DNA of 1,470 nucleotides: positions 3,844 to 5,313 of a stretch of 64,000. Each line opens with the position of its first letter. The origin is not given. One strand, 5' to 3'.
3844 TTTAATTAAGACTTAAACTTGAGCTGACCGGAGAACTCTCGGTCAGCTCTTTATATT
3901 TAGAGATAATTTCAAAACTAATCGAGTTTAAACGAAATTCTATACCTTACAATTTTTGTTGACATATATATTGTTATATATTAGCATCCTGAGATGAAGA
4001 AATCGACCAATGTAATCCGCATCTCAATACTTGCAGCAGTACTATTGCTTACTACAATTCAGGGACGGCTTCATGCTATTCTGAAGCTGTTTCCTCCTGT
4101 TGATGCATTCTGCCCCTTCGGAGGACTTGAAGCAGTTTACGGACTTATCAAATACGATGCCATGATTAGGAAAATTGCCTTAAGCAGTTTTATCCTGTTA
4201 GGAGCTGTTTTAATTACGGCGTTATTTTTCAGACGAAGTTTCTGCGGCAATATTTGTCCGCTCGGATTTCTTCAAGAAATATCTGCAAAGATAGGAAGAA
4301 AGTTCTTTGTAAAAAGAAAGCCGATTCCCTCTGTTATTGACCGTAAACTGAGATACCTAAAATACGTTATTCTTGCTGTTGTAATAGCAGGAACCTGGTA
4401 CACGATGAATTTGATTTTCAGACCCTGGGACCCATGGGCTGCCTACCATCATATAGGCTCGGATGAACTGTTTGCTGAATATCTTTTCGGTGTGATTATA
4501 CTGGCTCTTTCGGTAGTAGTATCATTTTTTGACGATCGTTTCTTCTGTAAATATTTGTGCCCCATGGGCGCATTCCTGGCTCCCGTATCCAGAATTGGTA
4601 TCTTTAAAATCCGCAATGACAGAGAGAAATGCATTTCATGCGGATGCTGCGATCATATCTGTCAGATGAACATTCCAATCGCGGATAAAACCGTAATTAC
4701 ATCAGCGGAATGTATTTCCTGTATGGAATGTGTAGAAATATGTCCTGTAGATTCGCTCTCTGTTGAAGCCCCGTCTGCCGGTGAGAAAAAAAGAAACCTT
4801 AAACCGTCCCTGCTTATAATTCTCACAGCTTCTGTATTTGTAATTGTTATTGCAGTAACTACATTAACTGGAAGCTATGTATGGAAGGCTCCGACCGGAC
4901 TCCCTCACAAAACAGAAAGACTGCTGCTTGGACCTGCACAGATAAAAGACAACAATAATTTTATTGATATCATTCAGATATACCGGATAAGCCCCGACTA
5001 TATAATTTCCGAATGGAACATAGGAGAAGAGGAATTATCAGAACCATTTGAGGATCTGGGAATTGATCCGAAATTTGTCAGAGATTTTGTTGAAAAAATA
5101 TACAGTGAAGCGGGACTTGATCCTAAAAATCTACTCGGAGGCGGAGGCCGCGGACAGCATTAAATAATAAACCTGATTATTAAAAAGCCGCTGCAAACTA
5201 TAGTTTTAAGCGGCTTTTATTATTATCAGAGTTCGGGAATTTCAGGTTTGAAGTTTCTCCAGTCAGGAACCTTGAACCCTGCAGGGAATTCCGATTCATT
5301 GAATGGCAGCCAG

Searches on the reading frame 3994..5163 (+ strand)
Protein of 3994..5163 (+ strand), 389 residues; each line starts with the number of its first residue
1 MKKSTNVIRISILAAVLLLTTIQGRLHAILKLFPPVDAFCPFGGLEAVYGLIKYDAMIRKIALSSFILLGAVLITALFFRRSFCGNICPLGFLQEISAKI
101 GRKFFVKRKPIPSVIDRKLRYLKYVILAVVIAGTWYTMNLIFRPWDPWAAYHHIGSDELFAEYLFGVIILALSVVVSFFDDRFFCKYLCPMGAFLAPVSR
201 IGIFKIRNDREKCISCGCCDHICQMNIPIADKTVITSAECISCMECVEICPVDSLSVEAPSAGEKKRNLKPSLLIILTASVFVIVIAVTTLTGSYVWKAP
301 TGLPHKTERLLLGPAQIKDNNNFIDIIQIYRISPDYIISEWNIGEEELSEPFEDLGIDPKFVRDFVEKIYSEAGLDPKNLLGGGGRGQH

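Call 7: search_protein_families(library=pfam, proteins=[window:3994-5163:+])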
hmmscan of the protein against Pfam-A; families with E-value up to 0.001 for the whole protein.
window:3994-5163:+ (389 aa): 6 families
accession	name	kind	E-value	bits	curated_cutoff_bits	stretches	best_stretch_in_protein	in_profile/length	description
PF12801.12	Fer4_5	-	1.5e-20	73.3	22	2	62-104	2-44/48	4Fe-4S binding domain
PF12838.12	Fer4_7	-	2.4e-07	31.5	27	0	237-253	35-51/52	4Fe-4S dicluster domain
PF00037.32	Fer4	-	1.1e-05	25.5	21.1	1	235-254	3-22/24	4Fe-4S binding domain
PF13187.11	Fer4_9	-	1.5e-05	25.3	27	0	212-253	1-50/52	4Fe-4S dicluster domain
PF13237.11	Fer4_10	-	0.00026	21.3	25.5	1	205-251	1-53/53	4Fe-4S dicluster domain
PF14697.11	Fer4_21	-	0.00096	19.7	35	1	209-254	4-56/59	4Fe-4S dicluster domain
